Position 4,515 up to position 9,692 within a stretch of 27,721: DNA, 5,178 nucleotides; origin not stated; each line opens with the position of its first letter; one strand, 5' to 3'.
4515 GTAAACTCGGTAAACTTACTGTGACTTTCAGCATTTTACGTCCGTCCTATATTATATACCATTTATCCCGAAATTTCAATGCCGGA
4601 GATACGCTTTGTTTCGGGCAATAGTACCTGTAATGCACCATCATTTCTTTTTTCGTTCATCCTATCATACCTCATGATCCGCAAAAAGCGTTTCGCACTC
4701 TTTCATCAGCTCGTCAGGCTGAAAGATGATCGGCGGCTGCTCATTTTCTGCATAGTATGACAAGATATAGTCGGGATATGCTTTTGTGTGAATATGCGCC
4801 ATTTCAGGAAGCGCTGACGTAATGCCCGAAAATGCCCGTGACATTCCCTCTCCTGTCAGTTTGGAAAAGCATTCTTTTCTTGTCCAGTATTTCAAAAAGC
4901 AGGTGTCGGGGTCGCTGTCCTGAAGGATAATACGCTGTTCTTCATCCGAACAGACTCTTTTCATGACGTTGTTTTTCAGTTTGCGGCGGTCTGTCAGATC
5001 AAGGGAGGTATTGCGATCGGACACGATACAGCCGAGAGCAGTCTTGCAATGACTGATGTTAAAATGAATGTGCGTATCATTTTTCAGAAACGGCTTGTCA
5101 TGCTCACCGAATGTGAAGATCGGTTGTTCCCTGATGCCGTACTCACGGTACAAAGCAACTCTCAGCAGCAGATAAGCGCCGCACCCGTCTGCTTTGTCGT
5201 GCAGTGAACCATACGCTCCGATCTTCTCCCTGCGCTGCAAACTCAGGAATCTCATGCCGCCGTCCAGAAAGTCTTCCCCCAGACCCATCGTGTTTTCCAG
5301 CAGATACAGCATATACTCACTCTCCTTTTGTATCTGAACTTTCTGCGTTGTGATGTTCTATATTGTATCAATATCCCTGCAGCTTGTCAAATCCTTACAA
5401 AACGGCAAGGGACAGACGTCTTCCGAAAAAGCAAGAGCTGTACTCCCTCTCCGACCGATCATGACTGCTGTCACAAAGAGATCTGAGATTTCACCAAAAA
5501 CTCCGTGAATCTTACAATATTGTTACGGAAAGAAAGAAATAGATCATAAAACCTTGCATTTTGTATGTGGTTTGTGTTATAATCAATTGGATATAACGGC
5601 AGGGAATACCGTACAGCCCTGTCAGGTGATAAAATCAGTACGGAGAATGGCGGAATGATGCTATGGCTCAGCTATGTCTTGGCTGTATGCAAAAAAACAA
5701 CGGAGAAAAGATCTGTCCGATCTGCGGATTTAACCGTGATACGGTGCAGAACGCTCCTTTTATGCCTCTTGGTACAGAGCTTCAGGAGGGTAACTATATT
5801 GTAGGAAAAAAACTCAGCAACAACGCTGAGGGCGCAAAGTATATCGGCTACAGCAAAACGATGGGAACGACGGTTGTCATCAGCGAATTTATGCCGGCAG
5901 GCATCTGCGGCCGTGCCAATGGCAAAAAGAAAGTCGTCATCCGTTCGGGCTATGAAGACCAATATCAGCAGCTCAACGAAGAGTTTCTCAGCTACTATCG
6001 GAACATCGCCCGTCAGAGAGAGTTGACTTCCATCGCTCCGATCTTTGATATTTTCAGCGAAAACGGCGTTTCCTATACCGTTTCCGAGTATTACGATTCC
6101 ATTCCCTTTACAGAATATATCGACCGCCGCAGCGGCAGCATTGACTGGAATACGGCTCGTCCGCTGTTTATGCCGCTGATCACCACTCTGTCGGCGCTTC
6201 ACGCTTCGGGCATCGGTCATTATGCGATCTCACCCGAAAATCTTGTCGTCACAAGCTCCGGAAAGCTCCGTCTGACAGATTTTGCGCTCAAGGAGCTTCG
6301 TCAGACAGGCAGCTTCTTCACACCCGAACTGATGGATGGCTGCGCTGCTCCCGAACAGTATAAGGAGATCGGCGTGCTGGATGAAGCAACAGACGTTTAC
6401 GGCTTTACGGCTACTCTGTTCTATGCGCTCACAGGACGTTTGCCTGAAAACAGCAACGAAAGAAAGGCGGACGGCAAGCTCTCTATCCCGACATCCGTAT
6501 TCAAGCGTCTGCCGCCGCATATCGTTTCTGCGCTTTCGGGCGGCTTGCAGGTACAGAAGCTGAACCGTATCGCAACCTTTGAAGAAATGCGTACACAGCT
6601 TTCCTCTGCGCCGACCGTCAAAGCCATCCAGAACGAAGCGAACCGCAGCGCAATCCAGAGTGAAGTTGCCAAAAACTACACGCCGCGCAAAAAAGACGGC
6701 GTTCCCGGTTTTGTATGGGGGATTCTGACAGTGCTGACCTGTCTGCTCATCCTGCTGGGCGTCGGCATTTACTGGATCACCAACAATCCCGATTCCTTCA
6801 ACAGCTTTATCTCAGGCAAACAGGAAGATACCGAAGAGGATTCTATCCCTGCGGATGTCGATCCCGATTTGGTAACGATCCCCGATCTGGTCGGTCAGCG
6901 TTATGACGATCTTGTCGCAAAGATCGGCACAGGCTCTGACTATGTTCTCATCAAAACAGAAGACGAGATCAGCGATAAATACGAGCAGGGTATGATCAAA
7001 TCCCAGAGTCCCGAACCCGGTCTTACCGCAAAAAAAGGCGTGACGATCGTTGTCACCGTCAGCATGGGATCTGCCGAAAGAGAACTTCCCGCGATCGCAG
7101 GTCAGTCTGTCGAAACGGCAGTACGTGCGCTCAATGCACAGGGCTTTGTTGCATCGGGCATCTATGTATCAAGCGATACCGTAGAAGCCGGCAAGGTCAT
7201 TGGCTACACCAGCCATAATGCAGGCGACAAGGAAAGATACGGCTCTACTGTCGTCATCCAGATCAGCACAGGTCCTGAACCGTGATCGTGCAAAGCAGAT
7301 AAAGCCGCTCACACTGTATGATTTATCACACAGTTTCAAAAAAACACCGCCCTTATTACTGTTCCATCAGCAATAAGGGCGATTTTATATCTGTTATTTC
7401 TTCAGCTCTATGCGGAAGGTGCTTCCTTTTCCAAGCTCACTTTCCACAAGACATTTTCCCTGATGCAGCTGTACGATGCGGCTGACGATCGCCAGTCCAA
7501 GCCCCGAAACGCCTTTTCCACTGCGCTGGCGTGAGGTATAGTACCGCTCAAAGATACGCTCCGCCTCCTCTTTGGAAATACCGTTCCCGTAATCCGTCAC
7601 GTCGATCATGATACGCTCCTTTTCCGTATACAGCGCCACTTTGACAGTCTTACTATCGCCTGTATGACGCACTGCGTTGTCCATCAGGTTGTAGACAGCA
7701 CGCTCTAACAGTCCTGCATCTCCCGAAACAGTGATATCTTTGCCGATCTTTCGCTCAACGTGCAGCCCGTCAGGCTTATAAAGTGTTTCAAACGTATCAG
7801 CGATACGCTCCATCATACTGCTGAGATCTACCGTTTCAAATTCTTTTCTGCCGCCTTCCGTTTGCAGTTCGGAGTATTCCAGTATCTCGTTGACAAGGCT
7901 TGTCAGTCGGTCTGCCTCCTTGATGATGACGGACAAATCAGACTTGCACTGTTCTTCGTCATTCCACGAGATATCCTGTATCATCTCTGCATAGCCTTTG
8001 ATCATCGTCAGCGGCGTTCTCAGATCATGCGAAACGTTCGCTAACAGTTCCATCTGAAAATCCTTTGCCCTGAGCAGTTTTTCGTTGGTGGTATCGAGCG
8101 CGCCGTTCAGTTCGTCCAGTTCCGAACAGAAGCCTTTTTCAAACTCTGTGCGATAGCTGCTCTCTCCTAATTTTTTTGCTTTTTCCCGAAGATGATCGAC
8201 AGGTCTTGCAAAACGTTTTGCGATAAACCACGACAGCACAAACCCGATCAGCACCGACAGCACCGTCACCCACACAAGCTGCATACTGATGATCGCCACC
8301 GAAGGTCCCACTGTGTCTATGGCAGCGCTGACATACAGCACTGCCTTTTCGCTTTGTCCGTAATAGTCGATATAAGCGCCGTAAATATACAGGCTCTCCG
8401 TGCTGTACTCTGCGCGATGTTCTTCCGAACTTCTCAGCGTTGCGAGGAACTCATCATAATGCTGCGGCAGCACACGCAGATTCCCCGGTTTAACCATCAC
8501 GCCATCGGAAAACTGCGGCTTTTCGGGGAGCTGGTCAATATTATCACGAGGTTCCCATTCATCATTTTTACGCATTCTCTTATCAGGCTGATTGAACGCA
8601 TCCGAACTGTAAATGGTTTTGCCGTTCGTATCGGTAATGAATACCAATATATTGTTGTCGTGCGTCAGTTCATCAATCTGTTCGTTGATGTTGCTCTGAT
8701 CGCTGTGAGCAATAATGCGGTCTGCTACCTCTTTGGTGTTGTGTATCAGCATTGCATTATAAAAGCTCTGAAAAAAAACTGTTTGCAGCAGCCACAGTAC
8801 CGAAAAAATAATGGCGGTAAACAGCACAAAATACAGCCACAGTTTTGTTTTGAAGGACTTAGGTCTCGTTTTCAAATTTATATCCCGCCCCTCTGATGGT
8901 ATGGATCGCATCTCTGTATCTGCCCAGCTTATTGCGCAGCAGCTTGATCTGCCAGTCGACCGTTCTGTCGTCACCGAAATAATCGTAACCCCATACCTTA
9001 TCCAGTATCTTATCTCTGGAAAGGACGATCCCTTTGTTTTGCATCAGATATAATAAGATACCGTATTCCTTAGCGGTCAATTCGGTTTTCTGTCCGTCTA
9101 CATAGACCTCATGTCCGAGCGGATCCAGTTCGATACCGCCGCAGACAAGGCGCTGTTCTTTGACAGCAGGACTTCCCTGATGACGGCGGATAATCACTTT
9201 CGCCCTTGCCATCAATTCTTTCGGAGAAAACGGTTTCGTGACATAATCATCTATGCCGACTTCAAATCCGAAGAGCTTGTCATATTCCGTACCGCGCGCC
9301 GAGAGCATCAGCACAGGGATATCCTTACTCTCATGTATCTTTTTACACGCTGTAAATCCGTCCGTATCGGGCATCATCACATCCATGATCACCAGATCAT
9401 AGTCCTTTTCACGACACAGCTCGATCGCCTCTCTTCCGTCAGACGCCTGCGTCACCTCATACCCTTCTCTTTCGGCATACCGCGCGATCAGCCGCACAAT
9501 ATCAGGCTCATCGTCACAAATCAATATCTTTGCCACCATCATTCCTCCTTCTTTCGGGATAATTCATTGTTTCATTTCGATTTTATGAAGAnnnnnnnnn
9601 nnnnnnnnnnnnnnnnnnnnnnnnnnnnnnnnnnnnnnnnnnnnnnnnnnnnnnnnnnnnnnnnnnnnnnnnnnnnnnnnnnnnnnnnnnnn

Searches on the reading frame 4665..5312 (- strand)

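Call 5: search_protein_families(library=pfam, proteins=[window:4665-5312:-], max_evalue=0.001)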
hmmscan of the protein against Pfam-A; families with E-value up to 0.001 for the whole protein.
window:4665-5312:- (215 aa): 1 family
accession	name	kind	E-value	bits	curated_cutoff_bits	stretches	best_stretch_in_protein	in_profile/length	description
PF01648.25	ACPS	-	3.6e-11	43.5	25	1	110-165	16-75/111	4'-phosphopantetheinyl transferase superfamily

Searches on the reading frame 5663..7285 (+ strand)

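Call 5: search_protein_families(library=pfam, proteins=[window:5663-7285:+], max_evalue=0.001)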
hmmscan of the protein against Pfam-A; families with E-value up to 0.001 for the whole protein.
window:5663-7285:+ (540 aa): 3 families
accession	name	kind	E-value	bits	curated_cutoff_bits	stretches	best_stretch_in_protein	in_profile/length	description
PF03793.24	PASTA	-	4.2e-19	68.7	23.2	2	404-467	1-63/64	PASTA domain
PF00069.31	Pkinase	-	5.5e-13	49.3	31.7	1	114-272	50-207/263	Protein kinase domain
PF07714.23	PK_Tyr_Ser-Thr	-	1.9e-06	27.8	23.1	1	84-261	24-204/258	Protein tyrosine and serine/threonine kinase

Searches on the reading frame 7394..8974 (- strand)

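Call 5: search_protein_families(library=pfam, proteins=[window:7394-8974:-], max_evalue=0.001)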
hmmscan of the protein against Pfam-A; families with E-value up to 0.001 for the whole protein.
window:7394-8974:- (526 aa): 4 families
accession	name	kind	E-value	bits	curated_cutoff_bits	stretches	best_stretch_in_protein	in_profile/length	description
PF02518.31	HATPase_c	-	4e-27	95.3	26.4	1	418-525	1-108/111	Histidine kinase-, DNA gyrase B-, and HSP90-like ATPase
PF00512.31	HisKA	-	3.3e-18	65.9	26.9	1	308-372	3-65/66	His Kinase A (phospho-acceptor) domain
PF13589.12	HATPase_c_3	-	6.4e-06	26.7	25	1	423-495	3-78/137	Histidine kinase-, DNA gyrase B-, and HSP90-like ATPase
PF13581.12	HATPase_c_2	-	8.1e-05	23.1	27.4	1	424-502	33-110/127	Histidine kinase-like ATPase domain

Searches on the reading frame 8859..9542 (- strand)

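Call 5: search_protein_families(library=pfam, proteins=[window:8859-9542:-], max_evalue=0.001)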
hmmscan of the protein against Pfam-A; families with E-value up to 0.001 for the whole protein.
window:8859-9542:- (227 aa): 3 families
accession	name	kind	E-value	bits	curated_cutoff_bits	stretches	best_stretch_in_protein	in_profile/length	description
PF00072.30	Response_reg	-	1.2e-32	112.8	30.2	1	6-114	1-110/111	Response regulator receiver domain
PF00486.34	Trans_reg_C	-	2.8e-25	88.6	26.2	1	150-223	1-77/77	Transcriptional regulatory protein, C terminal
PF23198.2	PDE8A_N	-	0.00019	21.8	29.6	1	12-73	19-81/147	PDE8A-like, N-terminal domain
